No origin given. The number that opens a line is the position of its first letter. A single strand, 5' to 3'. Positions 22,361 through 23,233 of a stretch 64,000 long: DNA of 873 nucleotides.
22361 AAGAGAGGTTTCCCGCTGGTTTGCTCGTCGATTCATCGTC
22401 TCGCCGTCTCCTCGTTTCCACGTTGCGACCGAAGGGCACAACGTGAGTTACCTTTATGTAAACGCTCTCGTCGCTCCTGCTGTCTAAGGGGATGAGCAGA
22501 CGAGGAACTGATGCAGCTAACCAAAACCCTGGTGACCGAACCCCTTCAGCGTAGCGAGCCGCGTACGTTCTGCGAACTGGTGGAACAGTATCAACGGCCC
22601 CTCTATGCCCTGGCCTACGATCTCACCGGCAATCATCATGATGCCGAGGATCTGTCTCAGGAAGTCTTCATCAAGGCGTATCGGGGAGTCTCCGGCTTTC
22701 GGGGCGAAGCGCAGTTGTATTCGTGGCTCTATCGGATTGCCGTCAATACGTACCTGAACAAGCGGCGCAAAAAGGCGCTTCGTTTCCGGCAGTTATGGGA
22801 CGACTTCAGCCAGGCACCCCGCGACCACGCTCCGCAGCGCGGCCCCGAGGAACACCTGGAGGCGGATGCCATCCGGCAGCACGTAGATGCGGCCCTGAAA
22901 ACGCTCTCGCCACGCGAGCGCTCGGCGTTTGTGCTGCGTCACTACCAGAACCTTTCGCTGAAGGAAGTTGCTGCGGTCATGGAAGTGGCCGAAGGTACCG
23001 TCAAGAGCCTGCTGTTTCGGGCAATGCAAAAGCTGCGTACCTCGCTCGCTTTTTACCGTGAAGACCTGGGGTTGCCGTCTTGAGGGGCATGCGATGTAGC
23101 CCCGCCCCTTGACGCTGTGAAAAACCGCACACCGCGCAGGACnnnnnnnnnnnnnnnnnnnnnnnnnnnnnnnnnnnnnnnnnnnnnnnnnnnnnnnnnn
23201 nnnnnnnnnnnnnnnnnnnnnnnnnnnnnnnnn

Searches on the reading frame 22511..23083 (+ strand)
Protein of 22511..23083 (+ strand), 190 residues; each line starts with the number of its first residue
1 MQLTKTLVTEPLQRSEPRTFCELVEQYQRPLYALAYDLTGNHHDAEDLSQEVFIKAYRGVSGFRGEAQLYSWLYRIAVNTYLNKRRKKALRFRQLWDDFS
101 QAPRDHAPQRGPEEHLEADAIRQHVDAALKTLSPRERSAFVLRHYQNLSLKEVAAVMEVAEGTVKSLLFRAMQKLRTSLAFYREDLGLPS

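Call 5: search_protein_families(library=pfam, proteins=[window:22511-23083:+], max_evalue=0.01)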
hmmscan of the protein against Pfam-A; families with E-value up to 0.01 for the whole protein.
window:22511-23083:+ (190 aa): 5 families
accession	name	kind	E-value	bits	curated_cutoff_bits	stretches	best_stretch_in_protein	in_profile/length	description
PF04542.20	Sigma70_r2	-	8.3e-19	67.6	24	1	23-89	1-69/71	Sigma-70 region 2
PF04545.22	Sigma70_r4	-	2.5e-16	59.4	24.1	1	128-176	1-49/50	Sigma-70, region 4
PF08281.18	Sigma70_r4_2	-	3.9e-16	58.9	25.7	1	125-175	4-54/54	Sigma-70, region 4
PF22233.2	PhyR_sigma-like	-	3e-05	24.2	27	1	129-173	1-45/50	Response regulator PhyR, sigma-like domain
PF00196.25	GerE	-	0.00015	21.8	23.5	1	131-177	2-47/57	Bacterial regulatory proteins, luxR family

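Call 8: find_related_loci(query=window:22511-23083:+, collection=genome_contigs, flank=10000)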
Query window:22511-23083:+ (190 aa) in genome_contigs; peptide patterns used: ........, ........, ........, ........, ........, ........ (x = any residue, [..] = any of these).
600 stretches matched a pattern (row limit reached: there are more); 580 encode a relative of the query (tblastn E <= 1e-3); the best 80 are kept; 80 distinct loci.
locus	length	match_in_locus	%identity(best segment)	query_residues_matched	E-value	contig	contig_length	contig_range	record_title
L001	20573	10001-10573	79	1-190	1e-97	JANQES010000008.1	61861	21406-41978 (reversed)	MAG: Rhodothermales bacterium isolate PL23a_bin.4 k99_6403902, whole genome shotgun sequence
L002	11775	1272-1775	58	20-190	5e-65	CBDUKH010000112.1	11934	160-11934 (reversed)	MAG TPA_asm: uncultured Rhodothermales bacterium isolate SRR22808126_binner12_Refined_119 genome assembly, contig: ERZ25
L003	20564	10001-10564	56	1-185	2e-64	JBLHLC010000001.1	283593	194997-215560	MAG: Rhodothermales bacterium isolate 3300054698_137 Ga0535670_0000017, whole genome shotgun sequence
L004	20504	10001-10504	60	19-186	3e-63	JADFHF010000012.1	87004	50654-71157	MAG: Bacteroidetes bacterium isolate B33T1B8 B33T1B8_NODE315, whole genome shotgun sequence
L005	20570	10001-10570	55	4-190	5e-61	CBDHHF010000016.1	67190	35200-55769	MAG: Rhodothermales bacterium isolate 0fb6ef2c-814e-496a-9ced-0506dc7cabad genome assembly, contig: contig_16, whole gen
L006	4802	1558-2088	55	15-186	1e-60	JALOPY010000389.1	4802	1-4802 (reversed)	MAG: bacterium isolate Prado141 scaffold_66227, whole genome shotgun sequence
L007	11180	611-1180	56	2-184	3e-60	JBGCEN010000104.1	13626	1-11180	MAG: Rhodothermales bacterium isolate SGMAG-46 contig104, whole genome shotgun sequence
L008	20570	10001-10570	49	5-188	2e-57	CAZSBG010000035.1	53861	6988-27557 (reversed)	MAG TPA_asm: uncultured Cytophagia bacterium isolate SRP141376_co4_290 genome assembly, contig: NODE_1095_length_53861_c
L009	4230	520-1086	50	8-190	2e-57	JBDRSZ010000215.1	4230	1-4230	MAG: bacterium isolate MEGAHIT-group-3.41 k141_51276, whole genome shotgun sequence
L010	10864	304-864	50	8-188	6e-57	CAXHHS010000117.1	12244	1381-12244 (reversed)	MAG TPA_asm: uncultured bacterium isolate SRR12479933_metabat2_5 genome assembly, contig: ERZ4874384.397, whole genome s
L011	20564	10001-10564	51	5-188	2e-56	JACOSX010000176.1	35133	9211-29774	MAG: Ignavibacteria bacterium isolate NC_groundwater_29_Pr7_B-0.1um_49_11 FFV18_Bp1_scaffold_813456, whole genome shotgu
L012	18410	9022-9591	49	10-189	2e-54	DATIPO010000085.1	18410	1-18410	MAG TPA_asm: Acidobacteriota bacterium isolate SMAG_U15852 k141_108204, whole genome shotgun sequence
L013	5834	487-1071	47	1-187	1e-53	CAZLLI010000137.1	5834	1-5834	MAG TPA_asm: uncultured bacterium isolate SRP173033_co3_72 genome assembly, contig: NODE_20584_length_5834_cov_8.288631,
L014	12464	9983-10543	48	8-187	1e-51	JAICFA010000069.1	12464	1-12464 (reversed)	MAG: Candidatus Krumholzibacteriia bacterium isolate BD_ISSM_2_bin.43 k141_3666034_length_12464_cov_8.0000, whole genome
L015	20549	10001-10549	49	3-183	1e-51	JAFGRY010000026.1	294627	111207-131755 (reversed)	MAG: bacterium isolate Zod_Metabat.86 k87_8842763, whole genome shotgun sequence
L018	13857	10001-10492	52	22-185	9e-49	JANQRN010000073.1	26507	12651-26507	MAG: Rhodothermales bacterium isolate IP29b_bin.67 k99_2520703, whole genome shotgun sequence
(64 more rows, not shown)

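Call 35: search_protein_families(library=pfam, proteins=[L018:5956-6360:+, L018:6357-8525:+, L004:5003-6052:-], max_evalue=0.001)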
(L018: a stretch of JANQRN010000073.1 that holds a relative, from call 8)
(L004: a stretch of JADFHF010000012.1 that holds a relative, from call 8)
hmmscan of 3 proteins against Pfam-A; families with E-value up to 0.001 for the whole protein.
L018:5956-6360:+ (134 aa): 1 family
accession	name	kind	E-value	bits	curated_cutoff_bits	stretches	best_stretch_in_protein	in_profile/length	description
PF03965.22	Penicillinase_R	-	3.2e-25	89.1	22.6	1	10-124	1-115/115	Penicillinase repressor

L018:6357-8525:+ (722 aa): 11 families
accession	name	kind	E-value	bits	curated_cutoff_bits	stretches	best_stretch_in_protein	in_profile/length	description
PF13646.12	HEAT_2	-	1.2e-52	176.6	27.7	3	634-718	3-88/88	HEAT repeats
PF02985.28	HEAT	-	1.5e-32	109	23.5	0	604-626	5-27/31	HEAT repeat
PF13513.12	HEAT_EZ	-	2.6e-29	101.6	27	1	630-657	28-55/55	HEAT-like repeat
PF03130.22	HEAT_PBS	-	5.4e-29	97.8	20.9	2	520-545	1-26/27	PBS lyase HEAT-like repeat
PF05569.17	Peptidase_M56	-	1.2e-27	97.3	31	1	146-350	98-295/296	BlaR1 peptidase M56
PF00514.29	Arm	-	8.1e-20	70.6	20.6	0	504-531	13-39/41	Armadillo/beta-catenin-like repeat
PF12717.13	Cnd1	-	6e-09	36.6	26.4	0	598-661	20-89/162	non-SMC mitotic condensation complex subunit 1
PF25786.1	HEAT_GCN1_C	-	4.9e-06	27.1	27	0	632-689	29-95/151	GCN1-like, C-terminal HEAT repeats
PF01435.24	Peptidase_M48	-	9e-05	22.8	20.3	1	171-279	37-99/186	Peptidase family M48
PF01602.26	Adaptin_N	-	0.00012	21.3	37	0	461-565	365-481/524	Adaptin N terminal region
PF11865.14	mTOR_dom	-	0.00068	20.1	27.6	0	666-694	15-44/160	Serine/threonine-protein kinase mTOR domain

L004:5003-6052:- (349 aa): 0 families

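Call 49: search_solved_structures(query=window:22511-23083:+, max_evalue=0.00001)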
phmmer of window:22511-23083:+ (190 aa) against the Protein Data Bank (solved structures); distinct sequences matched with E-value up to 0.00001: 21.
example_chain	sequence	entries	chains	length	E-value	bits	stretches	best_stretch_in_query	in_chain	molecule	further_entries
9m9d_F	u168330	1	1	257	2.7e-27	99.2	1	19-184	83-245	ECF RNA polymerase sigma factor SigE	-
9m9e_F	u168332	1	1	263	2.8e-27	99.1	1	19-184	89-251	ECF RNA polymerase sigma factor SigE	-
9m98_F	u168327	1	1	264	2.9e-27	99.1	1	19-184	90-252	ECF RNA polymerase sigma factor SigE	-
8z6g_B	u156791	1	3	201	6.9e-26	94.6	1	8-179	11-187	RNA polymerase sigma factor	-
6in7_B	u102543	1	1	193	8.8e-26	94.2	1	8-178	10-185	RNA polymerase sigma-H factor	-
6jcy_F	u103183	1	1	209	4.9e-23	85.3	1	30-187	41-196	ECF RNA polymerase sigma factor SigH,ECF RNA polymerase sigma factor SigE,ECF RNA polymera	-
1or7_A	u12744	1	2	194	6.7e-23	84.9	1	2-175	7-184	RNA polymerase sigma-E factor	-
6jbq_F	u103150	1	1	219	1e-22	84.3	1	2-175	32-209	ECF RNA polymerase sigma-E factor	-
5wuq_A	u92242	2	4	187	4.2e-20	75.8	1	12-179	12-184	ECF RNA polymerase sigma factor SigW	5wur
5zx2_F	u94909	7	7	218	1.6e-18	70.6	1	30-187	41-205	ECF RNA polymerase sigma factor SigH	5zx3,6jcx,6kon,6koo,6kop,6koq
7qh5_A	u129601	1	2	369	5.3e-16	62.4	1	13-83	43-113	RNA polymerase sigma factor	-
2map_A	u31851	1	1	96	2.4e-14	57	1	2-84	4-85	RNA polymerase sigma factor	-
2mao_A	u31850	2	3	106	2.9e-14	56.7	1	2-84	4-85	RNA polymerase sigma factor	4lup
6dxo_A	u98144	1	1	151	5.7e-13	52.5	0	12-82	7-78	RNA polymerase ECF-subfamily sigma factor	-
6dv9_F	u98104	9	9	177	7e-13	52.2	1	22-179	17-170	ECF RNA polymerase sigma factor SigL | RNA polymerase sigma factor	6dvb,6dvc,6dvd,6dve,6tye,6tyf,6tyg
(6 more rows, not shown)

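Call 50: search_protein_families(library=ncbifam, proteins=[window:22511-23083:+], max_evalue=0.001)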
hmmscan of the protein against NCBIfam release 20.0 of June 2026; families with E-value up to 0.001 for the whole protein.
window:22511-23083:+ (190 aa): 110 families (the best 25 are shown)
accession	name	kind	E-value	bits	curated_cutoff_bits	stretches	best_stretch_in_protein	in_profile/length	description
TIGR02937.1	sigma70-ECF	superfamily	2.9e-35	121.3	42.9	1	20-178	3-164/165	sigma-70 family RNA polymerase sigma factor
NF007229.0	PRK09647.1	equivalog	2.4e-34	118.6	265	1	13-180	39-203/220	RNA polymerase sigma factor SigE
NF004113.0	PRK05602.1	equivalog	2.3e-33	115.6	208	1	13-180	40-202/211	RNA polymerase sigma factor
TIGR02950.1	SigM_subfam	subfamily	4.3e-33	114.4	147.95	1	22-178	4-157/159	RNA polymerase sigma factor, SigM family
TIGR02939.1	RpoE_Sigma70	equivalog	2.1e-32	112.7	236.15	1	8-178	10-185/190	RNA polymerase sigma factor RpoE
NF008888.0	PRK11922.1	equivalog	2.4e-32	112.4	204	1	12-180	24-197/231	RNA polymerase sigma factor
TIGR02983.1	SigE-fam_strep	subfamily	4.7e-32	111.1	141.55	1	18-179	6-158/162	SigE family RNA polymerase sigma factor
NF009166.1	PRK12513.1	equivalog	6.8e-32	110.7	206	1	14-182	18-189/193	RNA polymerase sigma factor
NF007225.0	PRK09643.1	equivalog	6.6e-31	107.6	190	1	16-185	25-188/204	RNA polymerase sigma factor SigM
NF007223.0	PRK09641.1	equivalog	1e-30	107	209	1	9-179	9-184/187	RNA polymerase sigma factor SigW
NF009171.0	PRK12518.1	equivalog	2.2e-30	105.9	208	1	7-179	17-184/191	RNA polymerase sigma factor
NF006089.0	PRK08241.1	subfamily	2.8e-29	102.3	240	1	9-177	13-202/343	RNA polymerase subunit sigma-70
TIGR02985.1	Sig70_bacteroi1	subfamily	3.3e-29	102.2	126.4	1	19-179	2-162/162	RNA polymerase sigma-70 factor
TIGR02948.1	SigW_bacill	equivalog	6.6e-28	98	243.1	1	11-179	11-184/187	RNA polymerase sigma factor SigW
NF007216.0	PRK09638.1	equivalog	5.2e-27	94.8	194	1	13-179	13-174/180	RNA polymerase sigma factor SigY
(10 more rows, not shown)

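Call 69: find_homologous_proteins(query=window:22511-23083:+, max_evalue=1e-30)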
Query window:22511-23083:+ (190 aa): 1371 proteins with E <= 1e-30 among 2728 candidates; the best 120 are listed.
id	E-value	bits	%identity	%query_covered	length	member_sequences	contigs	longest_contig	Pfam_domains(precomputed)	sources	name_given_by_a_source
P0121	7.0e-121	419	100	100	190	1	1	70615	PF04545.23,PF04542.21,PF08281.19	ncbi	ncbi:MAG: RNA polymerase sigma factor [Rhodothermales bacterium]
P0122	1.7e-96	339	81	100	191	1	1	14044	PF04545.23,PF04542.21,PF08281.19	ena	-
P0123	1.3e-95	336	81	100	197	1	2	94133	PF22233.3,PF04545.23,PF04542.21,PF08281.19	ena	-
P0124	5.3e-93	328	81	100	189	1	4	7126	PF22233.3,PF04545.23,PF04542.21,PF08281.19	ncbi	-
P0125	5.2e-92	325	80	100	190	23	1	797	PF22233.3,PF04545.23,PF04542.21,PF08281.19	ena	-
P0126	8.7e-92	324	79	100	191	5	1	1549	PF04545.23,PF04542.21,PF08281.19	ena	-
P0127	2.3e-91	323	79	100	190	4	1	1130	PF04545.23,PF04542.21,PF08281.19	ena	-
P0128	2.4e-91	323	78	100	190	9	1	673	PF04545.23,PF04542.21,PF08281.19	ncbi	-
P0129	3.9e-91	322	79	100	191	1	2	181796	PF04545.23,PF04542.21,PF08281.19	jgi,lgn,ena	-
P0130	4.2e-91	322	80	99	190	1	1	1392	PF04545.23,PF04542.21,PF08281.19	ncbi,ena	-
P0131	1.1e-90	320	79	100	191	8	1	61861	PF04545.23,PF04542.21,PF08281.19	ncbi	-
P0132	1.5e-90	320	79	99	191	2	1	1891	PF04545.23,PF04542.21,PF08281.19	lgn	-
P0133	4.2e-89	315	78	99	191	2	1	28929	PF04545.23,PF04542.21,PF08281.19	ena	-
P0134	6.0e-89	315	75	99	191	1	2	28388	PF04545.23,PF04542.21,PF08281.19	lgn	-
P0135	1.7e-86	307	78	99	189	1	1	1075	PF04545.23,PF04542.21,PF08281.19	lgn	-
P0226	5.0e-55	204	56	88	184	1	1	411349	PF07638.18,PF22233.3,PF04545.23,PF04542.21,PF08281.19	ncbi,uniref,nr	ncbi:hypothetical protein CRI94_11630 [Longibacter salinarum]|uniref:RNA polymerase sigma factor n=1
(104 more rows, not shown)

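Call 70: find_encoding_contigs(protein=P0226, flank=10000, max_places=1)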
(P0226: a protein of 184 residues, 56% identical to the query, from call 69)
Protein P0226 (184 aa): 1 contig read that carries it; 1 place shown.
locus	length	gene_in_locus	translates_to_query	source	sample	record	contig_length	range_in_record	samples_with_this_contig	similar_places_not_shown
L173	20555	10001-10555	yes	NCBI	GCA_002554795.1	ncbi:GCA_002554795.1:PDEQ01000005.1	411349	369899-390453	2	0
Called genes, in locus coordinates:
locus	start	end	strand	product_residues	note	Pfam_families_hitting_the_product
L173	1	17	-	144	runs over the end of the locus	PF01451:LMWPc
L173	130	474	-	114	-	PF12840:HTH_20, PF01022:HTH_5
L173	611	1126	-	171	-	-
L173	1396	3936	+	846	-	PF08308:PEGA (weak), PF13620:CarboxypepD_reg, PF13715:CarbopepD_reg_2, PF07715:Plug, PF00593:TonB_dep_Rec_b-barrel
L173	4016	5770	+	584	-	PF03929:PepSY_TM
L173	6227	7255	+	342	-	PF00268:Ribonuc_red_sm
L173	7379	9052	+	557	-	PF02867:Ribonuc_red_lgC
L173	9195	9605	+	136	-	PF13622:4HBT_3 (weak), PF03061:4HBT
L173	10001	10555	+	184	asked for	PF07638:Sigma70_ECF (weak), PF04542:Sigma70_r2, PF04545:Sigma70_r4, PF08281:Sigma70_r4_2, PF22233:PhyR_sigma-like (weak)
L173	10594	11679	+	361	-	PF13490:zf-HC2, PF13646:HEAT_2 (weak)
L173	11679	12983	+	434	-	PF13349:DUF4097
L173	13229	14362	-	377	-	PF01699:Na_Ca_ex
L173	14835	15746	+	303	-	PF00582:Usp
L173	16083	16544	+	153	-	PF12802:MarR_2, PF01047:MarR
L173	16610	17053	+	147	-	PF07681:DoxX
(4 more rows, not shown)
